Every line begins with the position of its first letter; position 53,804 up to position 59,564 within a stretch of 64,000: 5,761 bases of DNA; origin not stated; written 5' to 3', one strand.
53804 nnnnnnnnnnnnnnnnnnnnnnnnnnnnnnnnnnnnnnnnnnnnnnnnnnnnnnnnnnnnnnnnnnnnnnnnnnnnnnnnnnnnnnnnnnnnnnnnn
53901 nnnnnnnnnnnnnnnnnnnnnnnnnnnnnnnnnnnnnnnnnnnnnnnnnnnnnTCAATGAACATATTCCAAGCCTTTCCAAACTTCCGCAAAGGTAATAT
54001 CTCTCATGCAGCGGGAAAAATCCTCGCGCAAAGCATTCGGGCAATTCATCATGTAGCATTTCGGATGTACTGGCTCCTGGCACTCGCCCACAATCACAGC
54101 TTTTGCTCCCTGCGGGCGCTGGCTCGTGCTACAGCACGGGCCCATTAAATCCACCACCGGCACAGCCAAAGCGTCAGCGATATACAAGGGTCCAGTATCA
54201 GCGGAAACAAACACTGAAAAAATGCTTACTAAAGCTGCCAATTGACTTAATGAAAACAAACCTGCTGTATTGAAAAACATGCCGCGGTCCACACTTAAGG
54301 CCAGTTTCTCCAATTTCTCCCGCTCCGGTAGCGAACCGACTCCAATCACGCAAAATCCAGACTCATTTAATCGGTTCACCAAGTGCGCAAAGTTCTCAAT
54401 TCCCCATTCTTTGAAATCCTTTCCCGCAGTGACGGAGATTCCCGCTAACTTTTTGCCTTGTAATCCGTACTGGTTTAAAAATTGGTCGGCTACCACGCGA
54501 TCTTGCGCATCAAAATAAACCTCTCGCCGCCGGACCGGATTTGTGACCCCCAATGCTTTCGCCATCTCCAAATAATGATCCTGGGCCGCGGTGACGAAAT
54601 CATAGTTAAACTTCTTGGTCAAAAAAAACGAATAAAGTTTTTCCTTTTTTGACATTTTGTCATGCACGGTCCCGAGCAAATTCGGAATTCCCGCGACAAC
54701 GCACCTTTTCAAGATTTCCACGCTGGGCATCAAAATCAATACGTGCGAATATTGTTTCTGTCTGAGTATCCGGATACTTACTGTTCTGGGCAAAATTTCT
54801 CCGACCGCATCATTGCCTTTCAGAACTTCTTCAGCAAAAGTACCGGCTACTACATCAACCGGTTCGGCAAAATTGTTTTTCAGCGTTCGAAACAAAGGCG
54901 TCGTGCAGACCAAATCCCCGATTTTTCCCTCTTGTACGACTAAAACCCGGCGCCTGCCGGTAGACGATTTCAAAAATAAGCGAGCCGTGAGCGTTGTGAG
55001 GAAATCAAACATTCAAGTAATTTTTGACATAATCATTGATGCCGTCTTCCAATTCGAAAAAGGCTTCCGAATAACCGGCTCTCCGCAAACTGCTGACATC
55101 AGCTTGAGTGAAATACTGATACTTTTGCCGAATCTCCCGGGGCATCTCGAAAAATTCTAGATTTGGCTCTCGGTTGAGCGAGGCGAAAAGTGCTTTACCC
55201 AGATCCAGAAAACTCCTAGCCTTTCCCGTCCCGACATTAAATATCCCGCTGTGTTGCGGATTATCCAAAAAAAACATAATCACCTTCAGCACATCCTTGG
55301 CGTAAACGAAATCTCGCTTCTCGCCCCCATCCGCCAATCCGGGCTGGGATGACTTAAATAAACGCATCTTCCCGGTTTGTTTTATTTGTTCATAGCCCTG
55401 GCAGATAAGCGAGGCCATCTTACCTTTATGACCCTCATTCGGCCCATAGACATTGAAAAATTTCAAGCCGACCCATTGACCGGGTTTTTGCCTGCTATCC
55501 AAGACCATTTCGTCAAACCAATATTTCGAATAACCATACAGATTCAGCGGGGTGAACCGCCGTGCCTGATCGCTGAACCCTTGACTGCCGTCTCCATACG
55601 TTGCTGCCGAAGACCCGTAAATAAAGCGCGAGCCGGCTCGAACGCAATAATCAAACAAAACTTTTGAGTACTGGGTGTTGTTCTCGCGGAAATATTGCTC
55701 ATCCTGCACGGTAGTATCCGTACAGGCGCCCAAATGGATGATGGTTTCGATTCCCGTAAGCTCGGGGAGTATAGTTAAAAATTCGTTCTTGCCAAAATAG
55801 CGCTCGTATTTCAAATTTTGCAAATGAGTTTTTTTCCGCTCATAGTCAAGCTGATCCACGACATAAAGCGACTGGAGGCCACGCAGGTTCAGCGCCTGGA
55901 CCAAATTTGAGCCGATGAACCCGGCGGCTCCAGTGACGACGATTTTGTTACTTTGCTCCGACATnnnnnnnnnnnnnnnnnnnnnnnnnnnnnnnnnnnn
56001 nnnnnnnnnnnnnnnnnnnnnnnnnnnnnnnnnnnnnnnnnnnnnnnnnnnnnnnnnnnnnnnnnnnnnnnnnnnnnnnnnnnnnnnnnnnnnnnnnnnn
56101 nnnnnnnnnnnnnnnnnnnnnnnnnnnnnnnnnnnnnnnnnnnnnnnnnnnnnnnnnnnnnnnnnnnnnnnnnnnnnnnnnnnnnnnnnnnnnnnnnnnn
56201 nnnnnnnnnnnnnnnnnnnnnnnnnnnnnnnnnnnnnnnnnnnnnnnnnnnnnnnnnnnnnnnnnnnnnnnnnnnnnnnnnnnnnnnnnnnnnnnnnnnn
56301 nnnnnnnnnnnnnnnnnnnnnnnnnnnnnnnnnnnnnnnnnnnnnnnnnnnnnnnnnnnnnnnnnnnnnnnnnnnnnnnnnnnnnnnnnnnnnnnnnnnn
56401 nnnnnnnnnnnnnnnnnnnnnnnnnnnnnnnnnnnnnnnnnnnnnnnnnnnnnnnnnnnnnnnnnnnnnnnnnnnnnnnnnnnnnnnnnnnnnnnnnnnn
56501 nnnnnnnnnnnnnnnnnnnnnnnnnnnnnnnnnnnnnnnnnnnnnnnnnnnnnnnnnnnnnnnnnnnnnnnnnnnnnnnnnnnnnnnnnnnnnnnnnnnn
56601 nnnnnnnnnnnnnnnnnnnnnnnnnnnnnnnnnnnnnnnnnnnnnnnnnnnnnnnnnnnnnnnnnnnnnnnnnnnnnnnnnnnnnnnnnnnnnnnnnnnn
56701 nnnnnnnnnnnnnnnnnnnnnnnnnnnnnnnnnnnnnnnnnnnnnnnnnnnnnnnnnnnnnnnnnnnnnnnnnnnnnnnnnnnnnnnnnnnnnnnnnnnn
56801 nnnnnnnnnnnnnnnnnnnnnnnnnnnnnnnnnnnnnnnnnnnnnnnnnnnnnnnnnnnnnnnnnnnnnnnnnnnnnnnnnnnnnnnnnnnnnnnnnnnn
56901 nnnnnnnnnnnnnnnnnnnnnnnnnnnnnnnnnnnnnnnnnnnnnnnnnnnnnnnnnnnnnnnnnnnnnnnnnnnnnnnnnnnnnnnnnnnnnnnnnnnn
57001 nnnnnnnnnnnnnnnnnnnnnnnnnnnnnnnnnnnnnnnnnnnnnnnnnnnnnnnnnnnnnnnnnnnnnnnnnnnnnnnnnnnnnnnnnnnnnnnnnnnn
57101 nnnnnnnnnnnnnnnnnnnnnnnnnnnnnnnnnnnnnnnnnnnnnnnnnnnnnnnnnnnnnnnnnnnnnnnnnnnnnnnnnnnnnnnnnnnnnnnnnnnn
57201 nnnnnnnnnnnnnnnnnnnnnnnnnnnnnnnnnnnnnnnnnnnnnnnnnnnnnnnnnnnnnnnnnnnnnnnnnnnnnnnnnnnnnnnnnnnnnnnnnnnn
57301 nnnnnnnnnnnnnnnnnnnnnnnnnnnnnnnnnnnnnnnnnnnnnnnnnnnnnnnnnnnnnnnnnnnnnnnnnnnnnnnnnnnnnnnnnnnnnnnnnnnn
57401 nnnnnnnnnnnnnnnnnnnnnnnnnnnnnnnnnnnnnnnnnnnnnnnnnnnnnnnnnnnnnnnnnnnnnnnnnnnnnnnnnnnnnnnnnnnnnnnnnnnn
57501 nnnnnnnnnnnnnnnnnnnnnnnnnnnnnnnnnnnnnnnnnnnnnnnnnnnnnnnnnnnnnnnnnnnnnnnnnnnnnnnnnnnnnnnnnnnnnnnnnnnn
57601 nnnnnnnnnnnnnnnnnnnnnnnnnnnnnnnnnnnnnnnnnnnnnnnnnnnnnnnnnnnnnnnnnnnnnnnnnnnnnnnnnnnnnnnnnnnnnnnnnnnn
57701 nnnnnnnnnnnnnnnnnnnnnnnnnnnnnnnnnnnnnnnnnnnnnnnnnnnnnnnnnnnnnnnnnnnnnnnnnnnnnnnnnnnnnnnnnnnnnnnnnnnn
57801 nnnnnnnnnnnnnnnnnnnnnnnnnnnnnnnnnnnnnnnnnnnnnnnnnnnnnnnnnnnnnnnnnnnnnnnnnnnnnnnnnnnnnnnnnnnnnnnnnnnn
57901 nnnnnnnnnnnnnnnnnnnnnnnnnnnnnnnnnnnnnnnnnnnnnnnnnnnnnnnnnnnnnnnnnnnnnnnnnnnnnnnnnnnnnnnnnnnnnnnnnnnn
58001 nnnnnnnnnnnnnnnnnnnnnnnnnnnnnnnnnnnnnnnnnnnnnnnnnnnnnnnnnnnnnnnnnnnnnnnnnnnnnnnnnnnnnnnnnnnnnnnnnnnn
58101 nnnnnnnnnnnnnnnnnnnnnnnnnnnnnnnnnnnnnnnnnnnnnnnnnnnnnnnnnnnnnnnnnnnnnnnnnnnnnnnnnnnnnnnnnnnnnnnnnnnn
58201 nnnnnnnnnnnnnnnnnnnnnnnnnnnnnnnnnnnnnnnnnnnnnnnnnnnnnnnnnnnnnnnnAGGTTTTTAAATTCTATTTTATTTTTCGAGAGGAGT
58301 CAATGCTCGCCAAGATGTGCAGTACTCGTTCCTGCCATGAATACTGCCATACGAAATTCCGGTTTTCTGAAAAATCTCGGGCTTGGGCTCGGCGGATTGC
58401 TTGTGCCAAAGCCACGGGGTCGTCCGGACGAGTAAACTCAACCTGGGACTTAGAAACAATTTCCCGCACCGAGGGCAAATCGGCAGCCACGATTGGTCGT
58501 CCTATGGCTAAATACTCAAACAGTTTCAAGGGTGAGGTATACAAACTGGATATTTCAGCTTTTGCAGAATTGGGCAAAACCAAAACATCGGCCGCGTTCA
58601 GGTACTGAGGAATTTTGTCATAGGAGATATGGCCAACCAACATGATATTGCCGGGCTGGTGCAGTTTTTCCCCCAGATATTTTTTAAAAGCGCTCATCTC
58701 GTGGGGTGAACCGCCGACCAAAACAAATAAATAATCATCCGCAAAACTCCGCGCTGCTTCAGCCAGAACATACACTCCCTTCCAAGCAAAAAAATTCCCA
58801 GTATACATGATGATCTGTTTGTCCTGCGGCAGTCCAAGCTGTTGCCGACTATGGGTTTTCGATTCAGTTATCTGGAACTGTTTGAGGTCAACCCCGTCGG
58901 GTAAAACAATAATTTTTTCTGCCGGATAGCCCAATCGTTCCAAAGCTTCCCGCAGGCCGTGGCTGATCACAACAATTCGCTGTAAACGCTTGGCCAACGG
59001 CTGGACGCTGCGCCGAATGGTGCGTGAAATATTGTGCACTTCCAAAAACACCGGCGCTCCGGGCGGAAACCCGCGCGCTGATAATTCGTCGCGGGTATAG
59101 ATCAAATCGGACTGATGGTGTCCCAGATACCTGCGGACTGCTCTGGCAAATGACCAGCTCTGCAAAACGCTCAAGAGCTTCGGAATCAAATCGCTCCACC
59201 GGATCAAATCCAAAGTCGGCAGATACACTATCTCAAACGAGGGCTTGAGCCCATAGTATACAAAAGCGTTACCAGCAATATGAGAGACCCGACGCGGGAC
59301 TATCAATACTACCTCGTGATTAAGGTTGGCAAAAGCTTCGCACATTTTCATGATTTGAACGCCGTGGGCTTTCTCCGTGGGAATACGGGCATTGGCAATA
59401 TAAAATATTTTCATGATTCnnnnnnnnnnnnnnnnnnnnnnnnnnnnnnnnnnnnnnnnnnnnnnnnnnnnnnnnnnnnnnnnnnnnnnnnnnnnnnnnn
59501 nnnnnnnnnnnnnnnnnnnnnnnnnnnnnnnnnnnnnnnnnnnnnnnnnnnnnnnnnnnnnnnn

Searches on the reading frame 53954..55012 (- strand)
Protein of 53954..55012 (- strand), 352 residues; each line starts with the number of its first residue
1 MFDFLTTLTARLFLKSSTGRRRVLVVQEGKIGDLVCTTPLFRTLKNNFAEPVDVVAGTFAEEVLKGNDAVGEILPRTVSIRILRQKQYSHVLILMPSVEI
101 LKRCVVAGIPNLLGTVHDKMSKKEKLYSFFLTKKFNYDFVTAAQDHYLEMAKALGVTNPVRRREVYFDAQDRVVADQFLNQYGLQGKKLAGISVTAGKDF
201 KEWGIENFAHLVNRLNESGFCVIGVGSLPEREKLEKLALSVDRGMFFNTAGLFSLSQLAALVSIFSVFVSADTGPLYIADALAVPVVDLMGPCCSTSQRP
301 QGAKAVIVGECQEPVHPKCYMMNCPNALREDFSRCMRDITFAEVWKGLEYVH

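Call 26: search_protein_families(library=pfam, proteins=[window:53954-55012:-], max_evalue=0.001)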
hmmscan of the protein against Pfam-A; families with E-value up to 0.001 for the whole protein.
window:53954-55012:- (352 aa): 1 family
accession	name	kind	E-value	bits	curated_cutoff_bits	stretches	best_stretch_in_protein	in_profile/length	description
PF01075.23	Glyco_transf_9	-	6.5e-21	75.2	22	1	83-318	8-236/247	Glycosyltransferase family 9 (heptosyltransferase)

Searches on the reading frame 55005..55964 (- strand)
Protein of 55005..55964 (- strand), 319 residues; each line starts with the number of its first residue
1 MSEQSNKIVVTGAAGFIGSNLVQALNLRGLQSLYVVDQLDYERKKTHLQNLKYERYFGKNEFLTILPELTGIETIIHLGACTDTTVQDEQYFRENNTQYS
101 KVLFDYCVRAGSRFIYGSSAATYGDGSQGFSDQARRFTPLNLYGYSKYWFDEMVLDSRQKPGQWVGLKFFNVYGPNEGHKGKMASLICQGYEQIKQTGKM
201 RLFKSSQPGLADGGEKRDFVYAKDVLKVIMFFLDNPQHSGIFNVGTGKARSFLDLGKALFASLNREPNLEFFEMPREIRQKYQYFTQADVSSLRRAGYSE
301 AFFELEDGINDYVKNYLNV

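Call 26: search_protein_families(library=pfam, proteins=[window:55005-55964:-], max_evalue=0.001)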
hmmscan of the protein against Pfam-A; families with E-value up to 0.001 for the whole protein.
window:55005-55964:- (319 aa): 5 families
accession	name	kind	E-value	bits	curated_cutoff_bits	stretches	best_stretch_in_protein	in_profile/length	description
PF01370.27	Epimerase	-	2.4e-41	142.2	20.9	1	8-245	1-240/240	NAD dependent epimerase/dehydratase family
PF16363.11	GDP_Man_Dehyd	-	2.3e-20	73.8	27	1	10-289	2-302/332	GDP-mannose 4,6 dehydratase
PF01073.25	3Beta_HSD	-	9e-11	41.8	22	1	9-183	1-192/280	3-beta hydroxysteroid dehydrogenase/isomerase family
PF04321.23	RmlD_sub_bind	-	2e-08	34.1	27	1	7-159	2-141/287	RmlD substrate binding domain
PF02719.21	Polysacc_synt_2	-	0.00085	19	20.2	0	8-50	1-43/293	Polysaccharide biosynthesis protein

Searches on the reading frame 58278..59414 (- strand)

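Call 26: search_protein_families(library=pfam, proteins=[window:58278-59414:-], max_evalue=0.001)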
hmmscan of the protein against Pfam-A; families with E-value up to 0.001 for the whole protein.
window:58278-59414:- (378 aa): 5 families
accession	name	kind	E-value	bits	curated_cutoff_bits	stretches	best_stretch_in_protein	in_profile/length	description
PF13692.12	Glyco_trans_1_4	-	8.1e-20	72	27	1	200-342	2-138/142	Glycosyl transferases group 1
PF00534.26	Glycos_transf_1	-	1.1e-18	67.8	26.4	1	186-343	2-155/172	Glycosyl transferases group 1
PF13439.12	Glyco_transf_4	-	1.9e-14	54.5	28.5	1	19-178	6-169/170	Glycosyltransferase Family 4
PF13579.12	Glyco_trans_4_4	-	8.5e-10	39.6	29.7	1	18-174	4-158/158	Glycosyl transferase 4-like domain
PF13524.12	Glyco_trans_1_2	-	2.2e-05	24.9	25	1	235-345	22-113/144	Glycosyl transferase-like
